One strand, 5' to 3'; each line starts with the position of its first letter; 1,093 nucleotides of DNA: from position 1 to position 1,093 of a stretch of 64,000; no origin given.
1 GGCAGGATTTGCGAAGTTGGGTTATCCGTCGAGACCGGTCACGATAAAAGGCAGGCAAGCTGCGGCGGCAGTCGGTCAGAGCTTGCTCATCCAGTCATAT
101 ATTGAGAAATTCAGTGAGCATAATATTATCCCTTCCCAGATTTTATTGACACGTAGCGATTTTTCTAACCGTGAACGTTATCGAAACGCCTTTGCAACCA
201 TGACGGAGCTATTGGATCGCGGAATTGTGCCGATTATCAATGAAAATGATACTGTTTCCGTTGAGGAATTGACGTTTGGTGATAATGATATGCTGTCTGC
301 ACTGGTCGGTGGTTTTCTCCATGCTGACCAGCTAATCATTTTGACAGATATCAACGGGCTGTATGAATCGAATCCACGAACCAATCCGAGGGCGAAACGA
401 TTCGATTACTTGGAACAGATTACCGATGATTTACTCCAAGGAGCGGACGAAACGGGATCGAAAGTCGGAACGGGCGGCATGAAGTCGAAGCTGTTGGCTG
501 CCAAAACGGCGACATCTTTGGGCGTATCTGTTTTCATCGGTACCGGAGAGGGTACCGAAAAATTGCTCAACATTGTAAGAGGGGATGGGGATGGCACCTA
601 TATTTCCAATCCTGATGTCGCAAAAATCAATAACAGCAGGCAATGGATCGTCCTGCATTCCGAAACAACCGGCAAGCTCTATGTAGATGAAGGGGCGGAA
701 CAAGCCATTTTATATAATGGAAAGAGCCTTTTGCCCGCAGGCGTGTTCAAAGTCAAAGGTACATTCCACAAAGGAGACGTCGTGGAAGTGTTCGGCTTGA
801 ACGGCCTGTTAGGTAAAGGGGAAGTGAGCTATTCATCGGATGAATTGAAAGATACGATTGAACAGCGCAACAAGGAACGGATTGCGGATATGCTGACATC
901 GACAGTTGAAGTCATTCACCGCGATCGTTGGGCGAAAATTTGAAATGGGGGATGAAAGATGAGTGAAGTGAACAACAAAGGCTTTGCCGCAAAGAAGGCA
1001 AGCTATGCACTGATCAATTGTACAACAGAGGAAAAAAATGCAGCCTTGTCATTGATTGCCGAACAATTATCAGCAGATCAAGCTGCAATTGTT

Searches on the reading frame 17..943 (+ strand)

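Call 36: search_protein_families(library=padloc, alignment_id=A2, max_evalue=0.00001)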
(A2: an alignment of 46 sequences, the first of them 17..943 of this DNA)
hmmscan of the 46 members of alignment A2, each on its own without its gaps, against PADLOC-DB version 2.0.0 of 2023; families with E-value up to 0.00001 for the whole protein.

A. member 1, window:17-943:+ (308 aa): 0 families

B. families by the number of members that match (of 46 scanned): 16 families
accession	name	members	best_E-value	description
PDLC01078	C3a156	2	6.3e-10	oxidoreductase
PDLC02196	IetA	1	2.5e-34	-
PDLC02195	IetA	1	1.7e-26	-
PDLC04232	IetA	1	3e-26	-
PDLC04231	IetA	1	1.9e-18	-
PDLC00758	Effector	1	4.1e-16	Phospholipase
PDLC00915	TRIP13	1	5.4e-16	TRIP13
PDLC00757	Effector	1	2.3e-10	Phospholipase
PDLC00755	Effector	1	2.6e-10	Phospholipase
PDLC00914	TRIP13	1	6.3e-10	TRIP13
PDLC00833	E1-E2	1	7.2e-09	E1-E2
PDLC04917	PDC-S12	1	2.3e-06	-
PDLC00865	E2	1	6.2e-06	E2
PDLC04140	mad8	1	8.3e-06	mads_8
PDLC01434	CasR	1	8.7e-06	"CAS-I,CAS-II,CAS-III,CAS-IV,CAS-V,CAS-VI; associated_signaling"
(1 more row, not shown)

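Call 37: search_protein_families(library=pfam, alignment_id=A2, max_evalue=0.00001)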
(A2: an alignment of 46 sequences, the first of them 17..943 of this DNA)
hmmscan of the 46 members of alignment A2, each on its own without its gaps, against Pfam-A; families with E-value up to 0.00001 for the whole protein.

A. member 1, window:17-943:+ (308 aa): 2 families
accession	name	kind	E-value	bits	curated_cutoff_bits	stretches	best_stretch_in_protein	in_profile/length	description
PF00696.33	AA_kinase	-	1.4e-34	120.3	24.9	1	12-174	73-232/234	Amino acid kinase family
PF01472.26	PUA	-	6.2e-17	61.7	24.8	1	219-281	1-63/74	PUA domain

B. families by the number of members that match (of 46 scanned): 60 families (the first 25 are shown)
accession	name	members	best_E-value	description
PF07690.21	MFS_1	4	5e-57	Major Facilitator Superfamily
PF12832.13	MFS_1_like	2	2.3e-50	MFS_1 like family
PF00296.26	Bac_luciferase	2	2.6e-43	Luciferase-like monooxygenase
PF08327.17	AHSA1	2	3.8e-18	Activator of Hsp90 ATPase homolog 1-like protein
PF00083.30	Sugar_tr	2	6.7e-16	Sugar (and other) transporter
PF01430.24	HSP33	1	4.7e-103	Hsp33 protein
PF13243.12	SQHop_cyclase_C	1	2e-97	Squalene-hopene cyclase C-terminal domain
PF14066.11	DUF4256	1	1.4e-94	Protein of unknown function (DUF4256)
PF10720.14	DUF2515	1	1.7e-81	Protein of unknown function (DUF2515)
PF13249.12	SQHop_cyclase_N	1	1.6e-79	Squalene-hopene cyclase N-terminal domain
PF03594.19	BenE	1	2.3e-78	Benzoate membrane transport protein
PF00106.31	adh_short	1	1.9e-67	short chain dehydrogenase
PF13561.12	adh_short_C2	1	6e-65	Enoyl-(Acyl carrier protein) reductase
PF00912.28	Transgly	1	4.4e-64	Transglycosylase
PF01554.23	MatE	1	1.7e-58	MatE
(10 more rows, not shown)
